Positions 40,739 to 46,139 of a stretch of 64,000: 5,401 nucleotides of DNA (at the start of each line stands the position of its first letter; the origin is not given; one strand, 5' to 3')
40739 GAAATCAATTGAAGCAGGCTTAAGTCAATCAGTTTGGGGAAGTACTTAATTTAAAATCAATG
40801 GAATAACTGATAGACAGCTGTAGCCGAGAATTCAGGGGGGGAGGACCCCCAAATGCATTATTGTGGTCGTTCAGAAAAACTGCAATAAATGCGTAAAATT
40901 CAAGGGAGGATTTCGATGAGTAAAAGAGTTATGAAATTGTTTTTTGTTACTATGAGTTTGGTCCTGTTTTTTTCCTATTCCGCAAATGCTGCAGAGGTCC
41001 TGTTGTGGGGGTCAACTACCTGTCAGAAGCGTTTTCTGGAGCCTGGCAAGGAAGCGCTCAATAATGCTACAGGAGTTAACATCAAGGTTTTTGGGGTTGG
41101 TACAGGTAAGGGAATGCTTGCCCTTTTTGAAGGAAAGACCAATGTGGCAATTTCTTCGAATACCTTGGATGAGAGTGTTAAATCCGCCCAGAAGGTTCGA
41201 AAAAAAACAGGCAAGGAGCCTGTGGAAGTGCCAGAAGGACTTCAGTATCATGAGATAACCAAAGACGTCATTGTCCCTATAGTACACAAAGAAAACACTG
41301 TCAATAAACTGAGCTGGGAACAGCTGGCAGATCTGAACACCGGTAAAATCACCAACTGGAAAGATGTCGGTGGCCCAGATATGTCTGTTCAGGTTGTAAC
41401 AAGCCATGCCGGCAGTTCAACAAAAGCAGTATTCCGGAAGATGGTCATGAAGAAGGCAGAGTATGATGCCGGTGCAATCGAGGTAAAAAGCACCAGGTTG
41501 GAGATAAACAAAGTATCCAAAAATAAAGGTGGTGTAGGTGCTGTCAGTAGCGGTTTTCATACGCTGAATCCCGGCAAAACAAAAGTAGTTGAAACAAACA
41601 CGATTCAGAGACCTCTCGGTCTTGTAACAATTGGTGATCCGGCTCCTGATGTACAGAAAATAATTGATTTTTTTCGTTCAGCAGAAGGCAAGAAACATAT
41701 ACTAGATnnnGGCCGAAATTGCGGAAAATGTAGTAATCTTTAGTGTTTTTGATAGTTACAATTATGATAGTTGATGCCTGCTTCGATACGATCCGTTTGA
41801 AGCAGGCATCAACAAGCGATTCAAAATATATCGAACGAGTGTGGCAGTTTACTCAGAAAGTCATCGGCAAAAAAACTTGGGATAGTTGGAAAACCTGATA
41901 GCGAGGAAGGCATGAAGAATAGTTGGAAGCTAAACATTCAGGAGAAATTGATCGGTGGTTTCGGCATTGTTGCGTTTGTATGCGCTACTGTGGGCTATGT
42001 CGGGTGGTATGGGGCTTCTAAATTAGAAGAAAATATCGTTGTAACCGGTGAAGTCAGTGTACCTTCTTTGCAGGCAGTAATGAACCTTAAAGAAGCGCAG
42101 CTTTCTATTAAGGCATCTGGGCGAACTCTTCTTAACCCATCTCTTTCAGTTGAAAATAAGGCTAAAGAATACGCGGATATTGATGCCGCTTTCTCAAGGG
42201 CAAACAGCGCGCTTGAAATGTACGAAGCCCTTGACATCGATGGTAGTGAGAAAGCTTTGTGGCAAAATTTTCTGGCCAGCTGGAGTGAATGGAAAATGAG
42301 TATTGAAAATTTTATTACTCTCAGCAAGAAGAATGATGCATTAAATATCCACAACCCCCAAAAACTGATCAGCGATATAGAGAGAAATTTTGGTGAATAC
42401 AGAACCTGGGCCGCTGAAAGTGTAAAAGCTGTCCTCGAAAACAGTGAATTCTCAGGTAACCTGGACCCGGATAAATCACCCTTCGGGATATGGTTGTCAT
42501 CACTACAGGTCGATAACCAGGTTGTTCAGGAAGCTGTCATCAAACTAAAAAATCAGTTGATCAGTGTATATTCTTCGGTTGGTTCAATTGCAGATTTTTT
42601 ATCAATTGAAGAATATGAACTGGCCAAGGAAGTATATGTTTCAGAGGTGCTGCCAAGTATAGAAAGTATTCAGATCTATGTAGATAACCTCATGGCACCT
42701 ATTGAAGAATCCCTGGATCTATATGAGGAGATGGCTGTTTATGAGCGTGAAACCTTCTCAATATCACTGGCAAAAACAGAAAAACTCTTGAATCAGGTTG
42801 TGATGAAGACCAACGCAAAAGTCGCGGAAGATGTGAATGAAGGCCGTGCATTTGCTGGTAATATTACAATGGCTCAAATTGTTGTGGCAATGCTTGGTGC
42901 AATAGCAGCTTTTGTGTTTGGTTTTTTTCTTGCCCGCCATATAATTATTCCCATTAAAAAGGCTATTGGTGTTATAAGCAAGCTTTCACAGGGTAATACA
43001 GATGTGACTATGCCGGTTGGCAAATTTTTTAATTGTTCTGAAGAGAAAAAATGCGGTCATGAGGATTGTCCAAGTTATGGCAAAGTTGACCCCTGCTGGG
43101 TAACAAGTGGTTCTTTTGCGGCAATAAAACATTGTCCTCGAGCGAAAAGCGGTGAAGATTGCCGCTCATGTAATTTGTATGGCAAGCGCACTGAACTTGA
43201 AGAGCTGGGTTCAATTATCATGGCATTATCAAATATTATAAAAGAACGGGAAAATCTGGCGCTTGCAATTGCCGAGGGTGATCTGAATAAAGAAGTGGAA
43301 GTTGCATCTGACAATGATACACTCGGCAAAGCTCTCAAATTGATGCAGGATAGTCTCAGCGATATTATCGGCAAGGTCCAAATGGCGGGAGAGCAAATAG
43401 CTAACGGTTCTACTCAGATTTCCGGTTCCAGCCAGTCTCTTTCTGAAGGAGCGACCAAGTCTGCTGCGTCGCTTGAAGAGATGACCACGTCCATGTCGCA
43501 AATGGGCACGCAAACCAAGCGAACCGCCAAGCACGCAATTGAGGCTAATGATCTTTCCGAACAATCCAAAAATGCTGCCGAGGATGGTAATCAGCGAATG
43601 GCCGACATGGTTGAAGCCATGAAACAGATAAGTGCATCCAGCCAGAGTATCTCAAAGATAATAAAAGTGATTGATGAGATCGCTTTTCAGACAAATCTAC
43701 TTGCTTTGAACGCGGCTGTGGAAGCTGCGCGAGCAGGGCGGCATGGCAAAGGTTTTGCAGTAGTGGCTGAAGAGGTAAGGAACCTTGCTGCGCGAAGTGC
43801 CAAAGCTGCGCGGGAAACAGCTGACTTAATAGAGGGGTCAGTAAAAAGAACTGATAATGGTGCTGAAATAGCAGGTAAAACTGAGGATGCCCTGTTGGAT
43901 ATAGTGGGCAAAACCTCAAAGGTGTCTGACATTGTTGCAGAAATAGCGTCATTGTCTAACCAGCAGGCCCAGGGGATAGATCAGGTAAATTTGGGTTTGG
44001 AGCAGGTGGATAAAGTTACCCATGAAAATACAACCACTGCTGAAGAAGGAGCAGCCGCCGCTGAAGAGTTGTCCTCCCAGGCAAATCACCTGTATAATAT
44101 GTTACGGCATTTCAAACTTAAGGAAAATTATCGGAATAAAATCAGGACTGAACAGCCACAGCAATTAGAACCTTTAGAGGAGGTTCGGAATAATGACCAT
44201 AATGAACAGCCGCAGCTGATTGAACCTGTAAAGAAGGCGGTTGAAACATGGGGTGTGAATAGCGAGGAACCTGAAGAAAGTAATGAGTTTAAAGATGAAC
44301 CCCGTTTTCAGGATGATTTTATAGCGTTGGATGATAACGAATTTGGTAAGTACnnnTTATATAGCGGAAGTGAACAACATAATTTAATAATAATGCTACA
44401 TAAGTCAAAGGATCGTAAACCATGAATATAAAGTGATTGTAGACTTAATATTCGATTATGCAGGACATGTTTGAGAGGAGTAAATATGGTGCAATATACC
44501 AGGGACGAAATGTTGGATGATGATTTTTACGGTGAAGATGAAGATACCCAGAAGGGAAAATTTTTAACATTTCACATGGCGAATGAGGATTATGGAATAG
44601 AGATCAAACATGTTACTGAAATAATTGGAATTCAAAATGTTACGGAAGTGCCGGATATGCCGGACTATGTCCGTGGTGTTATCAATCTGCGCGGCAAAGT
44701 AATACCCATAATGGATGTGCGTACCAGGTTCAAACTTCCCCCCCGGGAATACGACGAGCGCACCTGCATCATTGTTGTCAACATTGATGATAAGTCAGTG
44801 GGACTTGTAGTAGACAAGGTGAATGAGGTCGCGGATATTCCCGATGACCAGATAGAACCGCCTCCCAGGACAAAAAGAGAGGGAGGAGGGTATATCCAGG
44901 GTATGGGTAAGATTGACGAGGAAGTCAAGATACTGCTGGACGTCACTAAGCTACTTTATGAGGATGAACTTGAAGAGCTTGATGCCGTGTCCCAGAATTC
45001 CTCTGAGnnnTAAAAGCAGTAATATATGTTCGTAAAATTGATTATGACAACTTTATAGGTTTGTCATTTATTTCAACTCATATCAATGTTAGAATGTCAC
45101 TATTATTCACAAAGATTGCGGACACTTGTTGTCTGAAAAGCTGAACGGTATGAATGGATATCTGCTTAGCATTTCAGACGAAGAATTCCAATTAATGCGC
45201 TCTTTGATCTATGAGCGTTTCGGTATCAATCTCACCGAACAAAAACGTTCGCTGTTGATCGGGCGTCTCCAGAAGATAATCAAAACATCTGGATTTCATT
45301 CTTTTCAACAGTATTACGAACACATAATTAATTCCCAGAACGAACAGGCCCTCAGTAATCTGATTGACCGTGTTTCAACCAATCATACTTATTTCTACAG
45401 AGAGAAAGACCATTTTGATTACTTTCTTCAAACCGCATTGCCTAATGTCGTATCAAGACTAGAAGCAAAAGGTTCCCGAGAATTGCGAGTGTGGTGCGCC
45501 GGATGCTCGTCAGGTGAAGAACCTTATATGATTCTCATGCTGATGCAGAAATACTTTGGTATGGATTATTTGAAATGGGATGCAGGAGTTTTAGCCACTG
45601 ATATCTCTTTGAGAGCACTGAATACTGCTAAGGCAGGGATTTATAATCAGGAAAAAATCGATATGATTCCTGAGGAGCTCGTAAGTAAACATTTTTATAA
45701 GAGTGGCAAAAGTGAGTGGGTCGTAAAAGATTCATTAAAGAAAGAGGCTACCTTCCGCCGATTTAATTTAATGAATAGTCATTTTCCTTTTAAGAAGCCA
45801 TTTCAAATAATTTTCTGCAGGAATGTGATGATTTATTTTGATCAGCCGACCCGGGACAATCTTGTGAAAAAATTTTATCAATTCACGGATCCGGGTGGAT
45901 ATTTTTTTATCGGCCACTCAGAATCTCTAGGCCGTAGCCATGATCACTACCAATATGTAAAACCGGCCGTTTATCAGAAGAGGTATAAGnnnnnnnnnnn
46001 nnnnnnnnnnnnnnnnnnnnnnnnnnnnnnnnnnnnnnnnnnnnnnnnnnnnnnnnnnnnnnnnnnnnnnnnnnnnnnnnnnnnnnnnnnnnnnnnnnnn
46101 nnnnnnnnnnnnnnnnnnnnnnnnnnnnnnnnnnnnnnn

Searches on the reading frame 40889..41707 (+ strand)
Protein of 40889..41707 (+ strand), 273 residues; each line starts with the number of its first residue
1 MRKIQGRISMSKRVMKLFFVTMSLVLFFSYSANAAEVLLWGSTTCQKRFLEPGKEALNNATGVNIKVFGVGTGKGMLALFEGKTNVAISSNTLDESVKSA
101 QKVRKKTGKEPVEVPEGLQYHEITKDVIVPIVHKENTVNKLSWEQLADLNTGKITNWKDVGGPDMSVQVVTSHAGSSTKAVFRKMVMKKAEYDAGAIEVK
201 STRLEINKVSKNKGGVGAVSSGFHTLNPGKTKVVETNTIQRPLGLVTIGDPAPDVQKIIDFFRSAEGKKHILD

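Call 6: search_protein_families(library=pfam, proteins=[window:40889-41707:+], max_evalue=0.001)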
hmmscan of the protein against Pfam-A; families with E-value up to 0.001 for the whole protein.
window:40889-41707:+ (273 aa): 2 families
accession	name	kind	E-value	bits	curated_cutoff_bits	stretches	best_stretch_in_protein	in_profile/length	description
PF12849.12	PBP_like_2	-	1.7e-24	87.4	27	1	35-248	7-216/267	PBP superfamily domain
PF12727.12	PBP_like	-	1.5e-06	27.9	27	1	57-190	4-117/193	PBP superfamily domain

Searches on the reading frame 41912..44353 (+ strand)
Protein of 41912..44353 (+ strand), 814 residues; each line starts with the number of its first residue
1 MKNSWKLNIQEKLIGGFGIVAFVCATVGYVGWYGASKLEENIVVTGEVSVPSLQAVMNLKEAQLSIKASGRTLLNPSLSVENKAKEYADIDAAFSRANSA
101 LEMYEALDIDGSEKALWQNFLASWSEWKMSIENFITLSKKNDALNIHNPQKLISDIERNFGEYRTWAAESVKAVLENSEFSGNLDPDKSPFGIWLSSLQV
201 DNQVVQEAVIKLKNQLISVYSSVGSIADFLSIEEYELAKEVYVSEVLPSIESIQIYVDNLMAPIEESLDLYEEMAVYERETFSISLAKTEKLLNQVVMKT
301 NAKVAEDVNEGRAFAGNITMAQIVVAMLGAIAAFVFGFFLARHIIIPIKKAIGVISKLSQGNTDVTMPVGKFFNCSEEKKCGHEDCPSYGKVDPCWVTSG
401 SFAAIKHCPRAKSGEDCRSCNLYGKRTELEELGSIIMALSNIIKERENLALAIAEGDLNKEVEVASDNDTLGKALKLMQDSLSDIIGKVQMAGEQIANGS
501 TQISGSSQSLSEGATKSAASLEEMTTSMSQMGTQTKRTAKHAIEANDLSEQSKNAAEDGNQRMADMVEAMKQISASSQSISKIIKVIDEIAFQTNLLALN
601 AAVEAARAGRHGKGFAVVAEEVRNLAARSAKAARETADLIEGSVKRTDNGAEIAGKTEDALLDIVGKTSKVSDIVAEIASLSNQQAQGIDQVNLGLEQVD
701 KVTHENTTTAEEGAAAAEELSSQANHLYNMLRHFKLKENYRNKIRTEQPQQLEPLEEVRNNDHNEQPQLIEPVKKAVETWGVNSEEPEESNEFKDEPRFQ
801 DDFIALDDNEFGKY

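Call 6: search_protein_families(library=pfam, proteins=[window:41912-44353:+], max_evalue=0.001)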
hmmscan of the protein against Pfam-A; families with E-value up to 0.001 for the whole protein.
window:41912-44353:+ (814 aa): 2 families
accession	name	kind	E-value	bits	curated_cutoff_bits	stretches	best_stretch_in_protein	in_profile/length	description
PF00015.26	MCPsignal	-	9.5e-54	182.3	34.6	1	546-703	1-172/172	Methyl-accepting chemotaxis protein (MCP) signalling domain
PF12729.13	4HB_MCP_1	-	7.3e-15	55.4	27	1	6-143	1-137/181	Four helix bundle sensory module for signal transduction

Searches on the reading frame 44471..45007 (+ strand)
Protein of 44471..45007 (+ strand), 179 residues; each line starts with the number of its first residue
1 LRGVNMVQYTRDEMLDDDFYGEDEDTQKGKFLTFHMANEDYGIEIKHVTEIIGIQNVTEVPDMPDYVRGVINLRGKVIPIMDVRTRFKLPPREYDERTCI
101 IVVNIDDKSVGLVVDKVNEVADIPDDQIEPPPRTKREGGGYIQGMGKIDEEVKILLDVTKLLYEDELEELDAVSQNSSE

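Call 6: search_protein_families(library=pfam, proteins=[window:44471-45007:+], max_evalue=0.001)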
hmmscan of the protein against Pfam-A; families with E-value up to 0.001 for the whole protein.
window:44471-45007:+ (179 aa): 1 family
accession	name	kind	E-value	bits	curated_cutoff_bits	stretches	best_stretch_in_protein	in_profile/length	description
PF01584.24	CheW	-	7.5e-44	149.2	23.5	1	30-165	1-137/138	CheW-like domain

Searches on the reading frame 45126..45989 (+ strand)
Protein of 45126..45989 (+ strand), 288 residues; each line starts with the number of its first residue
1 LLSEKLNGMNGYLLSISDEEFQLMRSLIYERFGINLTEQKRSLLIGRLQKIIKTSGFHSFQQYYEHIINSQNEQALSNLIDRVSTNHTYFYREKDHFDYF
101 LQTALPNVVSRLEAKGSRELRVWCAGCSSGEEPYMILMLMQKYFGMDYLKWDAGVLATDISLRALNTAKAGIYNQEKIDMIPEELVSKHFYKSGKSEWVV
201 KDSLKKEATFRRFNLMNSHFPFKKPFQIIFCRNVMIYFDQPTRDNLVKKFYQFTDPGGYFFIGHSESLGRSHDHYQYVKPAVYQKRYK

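Call 6: search_protein_families(library=pfam, proteins=[window:45126-45989:+], max_evalue=0.001)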
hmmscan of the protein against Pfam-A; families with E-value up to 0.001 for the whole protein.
window:45126-45989:+ (288 aa): 3 families
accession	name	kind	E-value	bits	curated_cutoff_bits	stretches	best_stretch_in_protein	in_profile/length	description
PF01739.24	CheR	-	1.2e-56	191.7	27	1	86-279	1-190/195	CheR methyltransferase, SAM binding domain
PF03705.20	CheR_N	-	4.4e-14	52.4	27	1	19-69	1-51/53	CheR methyltransferase, all-alpha domain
PF13649.12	Methyltransf_25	-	0.00092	20.3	27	0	207-258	47-97/97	Methyltransferase domain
